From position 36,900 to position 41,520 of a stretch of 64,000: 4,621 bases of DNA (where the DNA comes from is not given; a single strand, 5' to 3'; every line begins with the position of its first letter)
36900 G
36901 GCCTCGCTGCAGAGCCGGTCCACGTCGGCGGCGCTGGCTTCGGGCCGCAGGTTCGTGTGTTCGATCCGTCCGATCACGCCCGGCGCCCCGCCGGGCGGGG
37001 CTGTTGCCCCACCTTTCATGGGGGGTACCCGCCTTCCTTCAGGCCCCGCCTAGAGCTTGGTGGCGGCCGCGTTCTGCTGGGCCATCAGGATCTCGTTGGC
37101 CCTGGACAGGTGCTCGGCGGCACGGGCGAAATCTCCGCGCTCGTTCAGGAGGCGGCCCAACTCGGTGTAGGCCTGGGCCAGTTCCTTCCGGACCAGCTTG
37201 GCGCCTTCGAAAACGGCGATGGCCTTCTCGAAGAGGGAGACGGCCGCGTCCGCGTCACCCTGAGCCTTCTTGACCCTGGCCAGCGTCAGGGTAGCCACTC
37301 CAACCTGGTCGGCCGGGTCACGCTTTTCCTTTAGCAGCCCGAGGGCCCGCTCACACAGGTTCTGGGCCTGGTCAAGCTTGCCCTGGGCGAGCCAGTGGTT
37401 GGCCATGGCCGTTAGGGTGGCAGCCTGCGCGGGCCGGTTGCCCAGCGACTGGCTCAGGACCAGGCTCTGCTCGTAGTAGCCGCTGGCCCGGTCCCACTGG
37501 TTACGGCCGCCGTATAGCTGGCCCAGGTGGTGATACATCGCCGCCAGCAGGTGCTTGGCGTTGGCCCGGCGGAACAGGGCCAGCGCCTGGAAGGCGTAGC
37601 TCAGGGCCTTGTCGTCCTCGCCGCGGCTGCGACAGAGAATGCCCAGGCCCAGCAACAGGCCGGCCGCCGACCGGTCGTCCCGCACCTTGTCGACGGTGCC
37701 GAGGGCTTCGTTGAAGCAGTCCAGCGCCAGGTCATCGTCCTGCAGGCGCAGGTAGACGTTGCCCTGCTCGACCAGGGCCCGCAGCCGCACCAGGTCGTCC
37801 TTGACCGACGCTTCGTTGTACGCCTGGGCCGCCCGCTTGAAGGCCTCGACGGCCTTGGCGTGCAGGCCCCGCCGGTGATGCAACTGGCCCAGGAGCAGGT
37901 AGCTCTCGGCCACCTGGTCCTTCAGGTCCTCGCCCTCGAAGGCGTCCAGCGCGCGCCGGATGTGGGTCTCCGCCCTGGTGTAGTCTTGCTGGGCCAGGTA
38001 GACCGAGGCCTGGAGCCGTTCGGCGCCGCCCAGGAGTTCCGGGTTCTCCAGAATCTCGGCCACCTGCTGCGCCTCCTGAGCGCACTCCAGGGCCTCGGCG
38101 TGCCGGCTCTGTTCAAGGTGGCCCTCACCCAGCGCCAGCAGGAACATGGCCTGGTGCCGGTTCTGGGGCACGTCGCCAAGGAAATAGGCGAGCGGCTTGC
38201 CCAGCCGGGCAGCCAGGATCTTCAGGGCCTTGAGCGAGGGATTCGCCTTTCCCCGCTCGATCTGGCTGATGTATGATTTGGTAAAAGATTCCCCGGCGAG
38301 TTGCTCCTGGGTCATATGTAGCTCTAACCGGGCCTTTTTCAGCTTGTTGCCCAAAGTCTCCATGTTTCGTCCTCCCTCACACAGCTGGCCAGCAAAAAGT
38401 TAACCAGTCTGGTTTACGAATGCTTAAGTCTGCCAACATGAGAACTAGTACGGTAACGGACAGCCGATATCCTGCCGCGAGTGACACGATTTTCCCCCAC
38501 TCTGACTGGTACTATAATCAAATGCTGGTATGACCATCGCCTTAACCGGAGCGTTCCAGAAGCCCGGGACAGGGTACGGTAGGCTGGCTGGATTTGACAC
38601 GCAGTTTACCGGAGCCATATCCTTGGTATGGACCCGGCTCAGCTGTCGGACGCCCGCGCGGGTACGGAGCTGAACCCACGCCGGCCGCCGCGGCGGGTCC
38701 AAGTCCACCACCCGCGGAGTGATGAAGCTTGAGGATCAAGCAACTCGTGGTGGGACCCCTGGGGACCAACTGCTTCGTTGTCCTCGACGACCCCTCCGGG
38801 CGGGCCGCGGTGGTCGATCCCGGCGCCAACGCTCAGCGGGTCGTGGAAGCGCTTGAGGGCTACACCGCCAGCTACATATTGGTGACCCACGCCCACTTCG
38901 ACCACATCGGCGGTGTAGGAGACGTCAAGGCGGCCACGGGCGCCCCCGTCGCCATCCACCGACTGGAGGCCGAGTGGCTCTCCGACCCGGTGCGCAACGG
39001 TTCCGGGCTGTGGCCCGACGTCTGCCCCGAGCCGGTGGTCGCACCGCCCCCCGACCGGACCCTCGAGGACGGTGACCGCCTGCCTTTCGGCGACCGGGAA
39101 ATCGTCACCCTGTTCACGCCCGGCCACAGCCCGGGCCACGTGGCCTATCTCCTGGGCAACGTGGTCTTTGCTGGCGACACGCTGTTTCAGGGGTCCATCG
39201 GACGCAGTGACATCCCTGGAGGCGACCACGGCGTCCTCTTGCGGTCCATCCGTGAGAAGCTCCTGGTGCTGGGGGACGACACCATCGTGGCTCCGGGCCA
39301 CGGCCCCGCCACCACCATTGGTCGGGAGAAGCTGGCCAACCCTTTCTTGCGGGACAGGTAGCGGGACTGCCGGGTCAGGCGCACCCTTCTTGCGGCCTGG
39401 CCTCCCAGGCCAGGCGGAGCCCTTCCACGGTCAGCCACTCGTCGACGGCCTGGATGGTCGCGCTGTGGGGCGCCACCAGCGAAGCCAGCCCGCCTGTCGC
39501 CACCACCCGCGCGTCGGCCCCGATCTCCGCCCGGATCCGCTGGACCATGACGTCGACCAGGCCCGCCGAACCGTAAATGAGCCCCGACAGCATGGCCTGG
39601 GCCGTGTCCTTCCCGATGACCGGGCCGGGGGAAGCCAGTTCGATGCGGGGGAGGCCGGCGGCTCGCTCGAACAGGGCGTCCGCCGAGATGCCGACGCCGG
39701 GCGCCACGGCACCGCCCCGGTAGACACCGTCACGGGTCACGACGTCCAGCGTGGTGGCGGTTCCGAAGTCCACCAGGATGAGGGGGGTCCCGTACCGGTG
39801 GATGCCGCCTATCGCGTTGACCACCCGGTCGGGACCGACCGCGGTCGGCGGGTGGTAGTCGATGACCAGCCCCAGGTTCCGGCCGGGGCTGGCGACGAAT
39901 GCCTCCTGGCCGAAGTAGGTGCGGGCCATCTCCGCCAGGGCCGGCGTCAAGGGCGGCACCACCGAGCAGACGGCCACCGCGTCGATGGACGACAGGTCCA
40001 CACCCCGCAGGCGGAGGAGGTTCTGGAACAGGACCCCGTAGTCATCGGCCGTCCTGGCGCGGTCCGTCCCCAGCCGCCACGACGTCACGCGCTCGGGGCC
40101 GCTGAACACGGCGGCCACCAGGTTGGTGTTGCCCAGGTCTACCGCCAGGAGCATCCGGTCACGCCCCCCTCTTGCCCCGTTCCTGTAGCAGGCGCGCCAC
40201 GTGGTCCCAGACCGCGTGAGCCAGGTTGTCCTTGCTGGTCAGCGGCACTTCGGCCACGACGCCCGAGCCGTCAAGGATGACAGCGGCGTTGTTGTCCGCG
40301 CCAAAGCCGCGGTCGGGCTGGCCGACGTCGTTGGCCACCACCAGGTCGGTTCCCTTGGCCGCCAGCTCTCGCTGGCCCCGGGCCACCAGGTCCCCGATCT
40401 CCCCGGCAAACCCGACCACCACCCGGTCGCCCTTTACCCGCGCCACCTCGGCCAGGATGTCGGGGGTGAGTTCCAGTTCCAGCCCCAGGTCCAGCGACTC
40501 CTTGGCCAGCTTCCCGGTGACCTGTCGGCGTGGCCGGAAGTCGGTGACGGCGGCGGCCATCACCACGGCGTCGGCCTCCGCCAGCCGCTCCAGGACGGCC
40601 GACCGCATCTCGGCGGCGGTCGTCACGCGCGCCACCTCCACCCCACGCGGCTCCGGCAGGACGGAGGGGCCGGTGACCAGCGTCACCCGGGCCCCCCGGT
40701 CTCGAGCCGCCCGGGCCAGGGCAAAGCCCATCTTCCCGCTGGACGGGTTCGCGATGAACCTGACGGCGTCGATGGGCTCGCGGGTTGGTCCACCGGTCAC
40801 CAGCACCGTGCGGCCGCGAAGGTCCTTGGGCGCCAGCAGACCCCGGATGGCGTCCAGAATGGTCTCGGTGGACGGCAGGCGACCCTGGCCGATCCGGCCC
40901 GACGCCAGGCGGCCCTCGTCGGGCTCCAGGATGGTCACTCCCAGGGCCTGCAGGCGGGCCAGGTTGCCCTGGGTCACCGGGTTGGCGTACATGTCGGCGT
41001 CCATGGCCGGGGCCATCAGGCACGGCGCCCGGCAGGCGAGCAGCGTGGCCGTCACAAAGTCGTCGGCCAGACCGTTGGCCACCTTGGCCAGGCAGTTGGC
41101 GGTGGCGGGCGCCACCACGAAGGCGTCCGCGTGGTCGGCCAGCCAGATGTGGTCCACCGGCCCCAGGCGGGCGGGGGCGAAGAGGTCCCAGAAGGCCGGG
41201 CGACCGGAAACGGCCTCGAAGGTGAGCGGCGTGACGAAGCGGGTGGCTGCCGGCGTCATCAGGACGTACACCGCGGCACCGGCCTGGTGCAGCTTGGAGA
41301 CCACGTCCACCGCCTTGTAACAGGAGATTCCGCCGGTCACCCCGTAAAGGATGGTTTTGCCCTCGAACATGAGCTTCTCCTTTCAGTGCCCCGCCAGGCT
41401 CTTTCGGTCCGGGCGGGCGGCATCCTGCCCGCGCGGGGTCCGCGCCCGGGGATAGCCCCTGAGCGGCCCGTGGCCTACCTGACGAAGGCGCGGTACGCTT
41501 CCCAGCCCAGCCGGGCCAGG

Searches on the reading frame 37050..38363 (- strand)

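Call 3: search_protein_families(library=pfam, proteins=[window:37050-38363:-], max_evalue=0.01)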
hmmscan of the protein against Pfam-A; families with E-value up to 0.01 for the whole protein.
window:37050-38363:- (437 aa): 24 families
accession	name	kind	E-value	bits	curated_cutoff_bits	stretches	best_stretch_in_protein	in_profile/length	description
PF13424.12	TPR_12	-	5.1e-39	132.8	30.1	5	117-183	8-76/77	Tetratricopeptide repeat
PF00515.34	TPR_1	-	6e-23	80.1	27.8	1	196-221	3-28/34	Tetratricopeptide repeat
PF07719.23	TPR_2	-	3.6e-21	73.9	27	1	195-221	2-28/34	Tetratricopeptide repeat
PF17874.7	TPR_MalT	-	6.9e-20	72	45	3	189-379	34-226/336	MalT-like TPR region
PF13176.12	TPR_7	-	4.3e-19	67.4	27.9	1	278-310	3-35/36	Tetratricopeptide repeat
PF13432.12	TPR_16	-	5.9e-19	68.6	32.7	2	118-184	3-63/65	Tetratricopeptide repeat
PF13428.12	TPR_14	-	1.1e-17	63.2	23.5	1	357-398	3-44/44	Tetratricopeptide repeat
PF13181.12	TPR_8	-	8.8e-15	54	25.7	0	152-181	1-30/34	Tetratricopeptide repeat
PF13374.12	TPR_10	-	1.1e-14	54.3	27.5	1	273-305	1-33/42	Tetratricopeptide repeat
PF01381.28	HTH_3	-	4.3e-14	52.7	23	1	8-61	1-55/55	Helix-turn-helix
PF14938.12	SNAP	-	3.8e-10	40.2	25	2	252-421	12-180/282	Soluble NSF attachment protein, SNAP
PF24885.1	TPR_NPHP3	-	2.1e-09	37.6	100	1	272-355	139-224/239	Nephrocystin-3 TPR domain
PF07721.20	TPR_4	-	1.9e-08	34.6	27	0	396-419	1-24/26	Tetratricopeptide repeat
PF25063.1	ARM_TT21_C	-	4.6e-08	33.6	35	1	305-432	46-165/209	Tetratricopeptide repeat protein 21 C-terminal ARM domain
PF13560.12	HTH_31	-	6.6e-07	30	27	1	4-55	2-55/64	Helix-turn-helix domain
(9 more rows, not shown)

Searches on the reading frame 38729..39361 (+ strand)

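Call 3: search_protein_families(library=pfam, proteins=[window:38729-39361:+], max_evalue=0.01)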
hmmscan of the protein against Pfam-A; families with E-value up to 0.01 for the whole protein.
window:38729-39361:+ (210 aa): 3 families
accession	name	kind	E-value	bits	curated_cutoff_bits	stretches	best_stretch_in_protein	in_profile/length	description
PF00753.33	Lactamase_B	-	2.6e-32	112.8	22.7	1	9-191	2-196/196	Metallo-beta-lactamase superfamily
PF12706.13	Lactamase_B_2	-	4.8e-05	23.5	27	1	45-151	29-143/200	Beta-lactamase superfamily domain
PF13483.12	Lactamase_B_3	-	0.0035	17.8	24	1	11-60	5-50/160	Beta-lactamase superfamily domain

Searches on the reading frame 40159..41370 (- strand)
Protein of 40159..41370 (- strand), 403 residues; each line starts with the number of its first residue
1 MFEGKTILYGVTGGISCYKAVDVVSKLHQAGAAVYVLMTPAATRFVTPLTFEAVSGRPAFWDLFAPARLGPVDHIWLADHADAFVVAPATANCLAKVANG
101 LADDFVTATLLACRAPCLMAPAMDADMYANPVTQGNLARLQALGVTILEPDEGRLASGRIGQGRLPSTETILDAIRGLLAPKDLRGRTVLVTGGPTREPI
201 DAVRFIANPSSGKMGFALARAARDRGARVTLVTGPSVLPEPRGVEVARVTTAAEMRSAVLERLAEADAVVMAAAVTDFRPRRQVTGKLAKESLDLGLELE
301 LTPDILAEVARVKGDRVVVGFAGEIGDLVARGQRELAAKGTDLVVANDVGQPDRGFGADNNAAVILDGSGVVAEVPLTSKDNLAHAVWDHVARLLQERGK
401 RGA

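Call 3: search_protein_families(library=pfam, proteins=[window:40159-41370:-], max_evalue=0.01)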
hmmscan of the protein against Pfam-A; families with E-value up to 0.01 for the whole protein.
window:40159-41370:- (403 aa): 2 families
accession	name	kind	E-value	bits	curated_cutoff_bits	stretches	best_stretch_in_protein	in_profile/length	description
PF04127.22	DFP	-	6e-65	219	22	1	184-366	1-186/186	DNA/pantothenate metabolism flavoprotein C-terminal domain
PF02441.25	Flavoprotein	-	2.2e-31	109.1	22.7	1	5-176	1-159/162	Flavoprotein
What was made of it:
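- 40159..41370 (-): coaBC, probably co-transcribed with fixC. Pfam DFP plus Flavoprotein (call 3).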
